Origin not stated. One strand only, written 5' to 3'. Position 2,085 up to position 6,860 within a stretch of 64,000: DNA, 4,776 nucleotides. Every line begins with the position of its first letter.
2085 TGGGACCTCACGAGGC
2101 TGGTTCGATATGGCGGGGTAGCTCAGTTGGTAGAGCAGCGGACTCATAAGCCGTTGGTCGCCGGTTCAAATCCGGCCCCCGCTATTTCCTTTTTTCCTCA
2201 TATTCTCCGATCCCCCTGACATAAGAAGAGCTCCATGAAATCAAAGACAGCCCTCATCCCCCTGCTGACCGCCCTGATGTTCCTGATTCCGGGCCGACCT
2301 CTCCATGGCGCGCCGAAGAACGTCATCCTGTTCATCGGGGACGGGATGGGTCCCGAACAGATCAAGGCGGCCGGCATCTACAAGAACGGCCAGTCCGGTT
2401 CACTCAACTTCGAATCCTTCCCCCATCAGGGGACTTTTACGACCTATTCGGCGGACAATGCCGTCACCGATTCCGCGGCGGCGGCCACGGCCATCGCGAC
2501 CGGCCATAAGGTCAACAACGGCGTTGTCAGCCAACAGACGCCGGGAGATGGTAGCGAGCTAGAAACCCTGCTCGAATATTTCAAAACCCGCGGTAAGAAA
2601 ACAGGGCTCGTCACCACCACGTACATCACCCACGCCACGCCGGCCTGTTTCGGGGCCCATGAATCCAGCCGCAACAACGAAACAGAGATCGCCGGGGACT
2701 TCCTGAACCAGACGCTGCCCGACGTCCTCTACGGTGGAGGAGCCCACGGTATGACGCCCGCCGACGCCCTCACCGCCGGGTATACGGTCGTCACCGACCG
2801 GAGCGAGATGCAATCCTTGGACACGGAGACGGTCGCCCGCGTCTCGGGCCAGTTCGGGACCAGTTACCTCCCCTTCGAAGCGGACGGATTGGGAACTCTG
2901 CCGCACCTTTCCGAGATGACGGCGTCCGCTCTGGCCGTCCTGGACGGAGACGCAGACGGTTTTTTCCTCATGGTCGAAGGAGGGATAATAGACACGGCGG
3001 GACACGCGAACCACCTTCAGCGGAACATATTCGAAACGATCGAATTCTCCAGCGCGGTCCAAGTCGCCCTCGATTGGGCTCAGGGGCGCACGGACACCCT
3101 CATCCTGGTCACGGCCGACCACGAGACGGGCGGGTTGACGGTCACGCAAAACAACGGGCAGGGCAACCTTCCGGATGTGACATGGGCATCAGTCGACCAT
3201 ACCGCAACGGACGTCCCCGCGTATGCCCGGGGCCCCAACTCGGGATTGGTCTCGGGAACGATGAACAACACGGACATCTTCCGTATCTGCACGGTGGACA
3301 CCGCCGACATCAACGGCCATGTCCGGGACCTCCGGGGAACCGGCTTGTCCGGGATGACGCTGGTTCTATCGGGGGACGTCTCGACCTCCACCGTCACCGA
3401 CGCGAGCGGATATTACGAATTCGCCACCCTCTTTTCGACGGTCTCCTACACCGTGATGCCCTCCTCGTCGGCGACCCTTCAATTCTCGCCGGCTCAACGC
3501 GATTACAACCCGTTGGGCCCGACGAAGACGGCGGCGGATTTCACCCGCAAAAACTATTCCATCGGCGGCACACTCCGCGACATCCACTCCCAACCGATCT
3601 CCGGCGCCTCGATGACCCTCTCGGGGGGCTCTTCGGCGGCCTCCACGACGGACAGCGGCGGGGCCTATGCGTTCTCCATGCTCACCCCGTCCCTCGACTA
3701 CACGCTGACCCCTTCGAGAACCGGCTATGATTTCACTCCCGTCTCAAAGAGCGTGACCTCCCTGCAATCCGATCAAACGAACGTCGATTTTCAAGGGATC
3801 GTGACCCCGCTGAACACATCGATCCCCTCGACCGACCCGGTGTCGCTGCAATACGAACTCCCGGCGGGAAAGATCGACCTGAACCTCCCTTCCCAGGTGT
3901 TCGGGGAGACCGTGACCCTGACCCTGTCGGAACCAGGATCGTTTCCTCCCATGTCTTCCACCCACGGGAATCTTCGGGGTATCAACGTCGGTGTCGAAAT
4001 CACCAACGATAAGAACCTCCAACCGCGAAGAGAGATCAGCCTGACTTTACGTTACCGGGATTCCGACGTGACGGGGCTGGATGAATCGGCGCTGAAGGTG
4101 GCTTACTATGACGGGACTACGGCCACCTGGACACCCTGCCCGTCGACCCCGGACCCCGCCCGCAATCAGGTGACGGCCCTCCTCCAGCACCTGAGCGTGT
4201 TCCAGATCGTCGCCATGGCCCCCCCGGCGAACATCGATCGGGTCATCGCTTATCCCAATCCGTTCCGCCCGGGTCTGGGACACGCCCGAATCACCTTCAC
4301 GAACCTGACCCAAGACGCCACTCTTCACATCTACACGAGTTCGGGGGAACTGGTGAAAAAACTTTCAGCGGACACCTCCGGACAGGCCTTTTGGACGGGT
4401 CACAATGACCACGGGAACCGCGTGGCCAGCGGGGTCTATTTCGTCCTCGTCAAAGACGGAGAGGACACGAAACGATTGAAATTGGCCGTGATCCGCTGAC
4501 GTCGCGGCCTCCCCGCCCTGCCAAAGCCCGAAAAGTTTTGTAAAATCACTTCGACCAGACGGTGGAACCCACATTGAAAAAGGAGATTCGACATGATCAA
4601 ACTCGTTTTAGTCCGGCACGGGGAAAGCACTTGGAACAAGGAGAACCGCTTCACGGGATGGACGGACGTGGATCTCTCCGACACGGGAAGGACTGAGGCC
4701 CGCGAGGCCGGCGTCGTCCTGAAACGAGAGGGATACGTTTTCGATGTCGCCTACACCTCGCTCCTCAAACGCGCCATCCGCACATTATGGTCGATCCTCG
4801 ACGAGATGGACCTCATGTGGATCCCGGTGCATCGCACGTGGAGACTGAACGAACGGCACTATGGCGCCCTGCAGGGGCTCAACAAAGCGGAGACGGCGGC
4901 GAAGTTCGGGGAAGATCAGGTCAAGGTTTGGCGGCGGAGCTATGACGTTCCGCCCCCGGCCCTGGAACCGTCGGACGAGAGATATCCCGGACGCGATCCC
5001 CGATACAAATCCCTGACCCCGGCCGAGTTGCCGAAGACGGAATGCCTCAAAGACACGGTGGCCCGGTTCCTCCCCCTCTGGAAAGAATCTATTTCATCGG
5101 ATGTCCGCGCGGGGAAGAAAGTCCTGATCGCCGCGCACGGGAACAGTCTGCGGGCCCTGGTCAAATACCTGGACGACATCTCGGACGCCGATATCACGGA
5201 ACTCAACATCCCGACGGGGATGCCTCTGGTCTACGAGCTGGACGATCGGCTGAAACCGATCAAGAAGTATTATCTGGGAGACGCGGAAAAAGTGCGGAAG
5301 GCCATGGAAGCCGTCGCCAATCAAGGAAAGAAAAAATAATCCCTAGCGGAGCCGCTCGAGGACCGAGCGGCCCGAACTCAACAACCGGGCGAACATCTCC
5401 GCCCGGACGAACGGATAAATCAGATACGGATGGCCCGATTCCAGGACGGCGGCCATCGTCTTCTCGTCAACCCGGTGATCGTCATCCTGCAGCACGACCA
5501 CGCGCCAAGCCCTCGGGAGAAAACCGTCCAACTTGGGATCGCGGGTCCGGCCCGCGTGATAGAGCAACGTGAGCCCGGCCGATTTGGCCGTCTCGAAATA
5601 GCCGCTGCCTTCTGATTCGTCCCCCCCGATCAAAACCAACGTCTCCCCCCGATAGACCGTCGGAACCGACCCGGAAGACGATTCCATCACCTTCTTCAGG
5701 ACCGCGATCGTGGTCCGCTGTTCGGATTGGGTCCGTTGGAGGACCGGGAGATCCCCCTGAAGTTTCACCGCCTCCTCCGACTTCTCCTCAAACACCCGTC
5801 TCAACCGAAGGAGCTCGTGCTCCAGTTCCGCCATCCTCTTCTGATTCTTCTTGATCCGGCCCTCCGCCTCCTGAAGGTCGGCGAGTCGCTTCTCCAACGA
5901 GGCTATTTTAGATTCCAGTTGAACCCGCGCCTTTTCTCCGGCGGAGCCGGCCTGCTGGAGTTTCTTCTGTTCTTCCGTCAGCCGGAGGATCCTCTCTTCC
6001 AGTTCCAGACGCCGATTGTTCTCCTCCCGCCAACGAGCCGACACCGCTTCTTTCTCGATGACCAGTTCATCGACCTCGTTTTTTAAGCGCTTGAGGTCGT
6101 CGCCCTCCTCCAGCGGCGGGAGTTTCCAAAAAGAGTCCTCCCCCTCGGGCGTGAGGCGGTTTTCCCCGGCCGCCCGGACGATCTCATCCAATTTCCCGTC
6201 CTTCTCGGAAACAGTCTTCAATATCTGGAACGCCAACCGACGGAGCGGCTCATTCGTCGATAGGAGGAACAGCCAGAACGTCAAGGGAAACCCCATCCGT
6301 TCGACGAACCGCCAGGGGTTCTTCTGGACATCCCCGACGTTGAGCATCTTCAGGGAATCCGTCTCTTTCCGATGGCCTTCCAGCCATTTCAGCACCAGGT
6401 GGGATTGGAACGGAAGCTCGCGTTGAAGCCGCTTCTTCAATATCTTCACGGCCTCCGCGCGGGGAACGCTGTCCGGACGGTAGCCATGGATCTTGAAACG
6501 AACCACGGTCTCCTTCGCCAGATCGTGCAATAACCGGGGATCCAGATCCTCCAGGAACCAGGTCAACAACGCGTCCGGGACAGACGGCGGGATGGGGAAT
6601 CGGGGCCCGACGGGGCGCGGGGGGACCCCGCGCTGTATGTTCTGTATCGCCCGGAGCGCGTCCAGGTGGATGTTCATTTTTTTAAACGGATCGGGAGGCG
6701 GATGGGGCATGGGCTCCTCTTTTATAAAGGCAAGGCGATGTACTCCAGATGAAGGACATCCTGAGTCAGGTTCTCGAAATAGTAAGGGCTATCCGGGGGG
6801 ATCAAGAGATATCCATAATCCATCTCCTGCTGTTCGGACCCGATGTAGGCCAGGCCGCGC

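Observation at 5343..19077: Putative ~13.7-kb co-directional operon: CZB protein - TonB-dependent receptor - 5x GT-C-like proteins - secreted protein - coiled-coil protein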

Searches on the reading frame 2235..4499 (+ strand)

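Call 13: search_protein_families(library=pfam, proteins=[window:2235-4499:+], max_evalue=0.001)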
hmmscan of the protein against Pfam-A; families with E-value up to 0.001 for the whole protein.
window:2235-4499:+ (754 aa): 5 families
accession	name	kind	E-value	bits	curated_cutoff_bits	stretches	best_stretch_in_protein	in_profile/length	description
PF00245.25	Alk_phosphatase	-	1.8e-74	251.7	24.4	2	28-304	2-323/423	Alkaline phosphatase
PF13620.12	CarboxypepD_reg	-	1.4e-15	57.8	32.3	2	442-520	1-80/82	Carboxypeptidase regulatory-like domain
PF17210.9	SdrD_B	-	1.9e-09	38.1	29.7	2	360-421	14-76/112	SdrD B-like domain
PF13715.12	CarbopepD_reg_2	-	8.7e-09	35.7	32.2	0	445-519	3-74/88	CarboxypepD_reg-like domain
PF13860.13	FlgD_ig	-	1.4e-05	25.4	27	1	686-740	12-74/79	FlgD Ig-like domain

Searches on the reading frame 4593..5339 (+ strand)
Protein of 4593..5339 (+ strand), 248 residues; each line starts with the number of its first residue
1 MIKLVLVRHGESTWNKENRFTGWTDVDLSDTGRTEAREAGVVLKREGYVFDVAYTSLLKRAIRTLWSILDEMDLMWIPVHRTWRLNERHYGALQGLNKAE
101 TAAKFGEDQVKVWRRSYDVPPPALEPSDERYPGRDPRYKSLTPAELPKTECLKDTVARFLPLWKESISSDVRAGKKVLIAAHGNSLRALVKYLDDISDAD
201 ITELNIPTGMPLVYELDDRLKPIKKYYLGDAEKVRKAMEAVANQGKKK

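Call 13: search_protein_families(library=pfam, proteins=[window:4593-5339:+], max_evalue=0.001)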
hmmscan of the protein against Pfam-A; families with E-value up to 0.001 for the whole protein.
window:4593-5339:+ (248 aa): 1 family
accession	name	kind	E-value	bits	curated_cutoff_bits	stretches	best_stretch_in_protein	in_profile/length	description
PF00300.27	His_Phos_1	-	2.5e-36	125.6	21.7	2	4-126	1-118/194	Histidine phosphatase superfamily (branch 1)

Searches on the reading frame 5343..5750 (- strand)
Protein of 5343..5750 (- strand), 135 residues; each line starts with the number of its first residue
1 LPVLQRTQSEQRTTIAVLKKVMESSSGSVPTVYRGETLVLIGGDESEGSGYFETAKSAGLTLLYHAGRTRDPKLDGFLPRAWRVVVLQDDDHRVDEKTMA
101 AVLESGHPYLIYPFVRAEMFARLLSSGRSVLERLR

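Call 47: search_protein_families(library=pfam, proteins=[window:5343-5750:-], max_evalue=10)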
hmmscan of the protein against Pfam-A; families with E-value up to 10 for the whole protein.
window:5343-5750:- (135 aa): 1 family
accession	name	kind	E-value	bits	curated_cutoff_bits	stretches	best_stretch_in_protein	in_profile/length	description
PF10087.14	DUF2325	-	0.26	11.9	33.6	1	38-85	2-51/94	Uncharacterized protein conserved in bacteria (DUF2325)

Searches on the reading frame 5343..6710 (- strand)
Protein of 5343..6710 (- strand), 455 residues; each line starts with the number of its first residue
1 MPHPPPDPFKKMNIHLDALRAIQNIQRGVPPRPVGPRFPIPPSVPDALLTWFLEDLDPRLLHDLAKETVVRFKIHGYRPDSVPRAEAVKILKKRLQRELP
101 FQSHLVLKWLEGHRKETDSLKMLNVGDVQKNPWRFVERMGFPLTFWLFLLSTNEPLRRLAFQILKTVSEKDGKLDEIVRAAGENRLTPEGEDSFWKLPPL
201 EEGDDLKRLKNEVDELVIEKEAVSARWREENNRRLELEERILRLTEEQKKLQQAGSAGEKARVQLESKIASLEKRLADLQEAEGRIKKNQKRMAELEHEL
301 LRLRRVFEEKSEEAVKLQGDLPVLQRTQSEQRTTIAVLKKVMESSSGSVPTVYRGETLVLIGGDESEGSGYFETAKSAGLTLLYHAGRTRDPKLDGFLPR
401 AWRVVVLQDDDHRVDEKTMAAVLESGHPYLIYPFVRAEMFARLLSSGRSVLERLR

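Call 3: search_protein_families(library=pfam, proteins=[window:5343-6710:-], max_evalue=0.01)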
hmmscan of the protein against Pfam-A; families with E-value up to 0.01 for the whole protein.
window:5343-6710:- (455 aa): 2 families
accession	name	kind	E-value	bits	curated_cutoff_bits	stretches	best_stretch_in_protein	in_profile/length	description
PF15905.10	HMMR_N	-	2.9e-05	24.1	30.1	1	228-343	84-210/330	Hyaluronan mediated motility receptor N-terminal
PF01496.24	V_ATPase_I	-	0.0023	16.4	30.7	1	245-321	54-131/815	V-type ATPase 116kDa subunit family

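Call 6: search_protein_families(library=ncbifam, proteins=[window:5343-6710:-], max_evalue=0.1)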
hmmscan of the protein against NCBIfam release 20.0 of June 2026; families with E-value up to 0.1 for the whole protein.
window:5343-6710:- (455 aa): 8 families
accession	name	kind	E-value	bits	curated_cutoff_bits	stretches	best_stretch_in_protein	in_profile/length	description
TIGR02168.1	SMC_prok_B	equivalog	8e-07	27.2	567.35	1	203-345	336-482/1181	chromosome segregation protein SMC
NF045487.1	ASRP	equivalog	0.00017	20.4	300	1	205-342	129-272/593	archaea-specific SMC-related protein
NF002572.0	PRK02224.1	equivalog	0.0026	16.1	1087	1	204-349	258-400/888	DNA double-strand break repair ATPase Rad50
TIGR02169.1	SMC_prok_A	equivalog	0.003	15.3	729.4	1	219-340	225-344/1165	chromosome segregation protein SMC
NF003034.1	PRK03918.1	equivalog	0.006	14.6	700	1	205-326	260-379/878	DNA double-strand break repair ATPase Rad50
NF045780.1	TrlF_fam_ATP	equivalog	0.0098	14.6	350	1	204-318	435-560/944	TrlF family AAA-like ATPase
TIGR02231.1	TIGR02231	subfamily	0.048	12.4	112.6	1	204-320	71-184/524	mucoidy inhibitor MuiA family protein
TIGR04523.1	Mplasa_alph_rch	subfamily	0.058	11.3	270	1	205-343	483-620/745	helix-rich protein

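Call 46: search_solved_structures(query=window:5343-6710:-, max_evalue=1)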
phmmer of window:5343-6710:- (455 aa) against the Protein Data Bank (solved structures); distinct sequences matched with E-value up to 1: 6.
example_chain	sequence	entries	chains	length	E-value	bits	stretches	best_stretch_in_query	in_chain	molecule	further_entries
6x20_A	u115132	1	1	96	0.12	14.2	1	311-376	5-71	mbGIPC protein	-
6x22_A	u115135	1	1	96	0.12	14.2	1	311-376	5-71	mbGIPC protein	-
6x1x_A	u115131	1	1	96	0.12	14.2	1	311-376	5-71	mbGIPC protein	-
3ni0_A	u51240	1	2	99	0.5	12.2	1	243-309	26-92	Bone marrow stromal antigen 2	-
1vl8_A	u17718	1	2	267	0.5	12.2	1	157-191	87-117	Gluconate 5-dehydrogenase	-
2lf0_A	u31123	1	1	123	0.9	11.4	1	264-342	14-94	Uncharacterized protein yibL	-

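Call 89: search_protein_families(library=padloc, proteins=[window:5343-6710:-], max_evalue=0.01)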
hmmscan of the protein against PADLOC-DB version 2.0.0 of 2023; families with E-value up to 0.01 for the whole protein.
window:5343-6710:- (455 aa): 4 families
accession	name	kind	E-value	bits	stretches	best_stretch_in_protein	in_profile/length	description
PDLC00551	JetC2|JetC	-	0.002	14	1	222-343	864-987/1365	DUF3584 domain; MukB-like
PDLC03859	LmuB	-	0.0026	15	1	205-312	354-470/611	-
PDLC00519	JetC1|JetC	-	0.0054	13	1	206-320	272-718/1097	DUF3584 domain; MukB-like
PDLC00262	LmuB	-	0.0061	13.4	1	201-300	188-287/588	AAA ATPase domain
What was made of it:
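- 5343..6710 (-): Cytoplasmic 455-aa protein: unknown N-terminal domain, coiled coil at ~200-345, small C-terminal alpha/beta domain. It is the last gene of the block and converges on a His_Phos_1 gene that ends at 5339. Only coiled-coil-type weak matches to SMC, Rad50, JetC and LmuB (calls 3, 6, 89).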

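Call 90: search_dna_similar(query=window:5343-6710:-, collection=plasmids, mode=protein, max_evalue=0.001, max_rows=8)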
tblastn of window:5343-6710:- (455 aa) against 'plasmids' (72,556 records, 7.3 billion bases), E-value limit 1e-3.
No match.
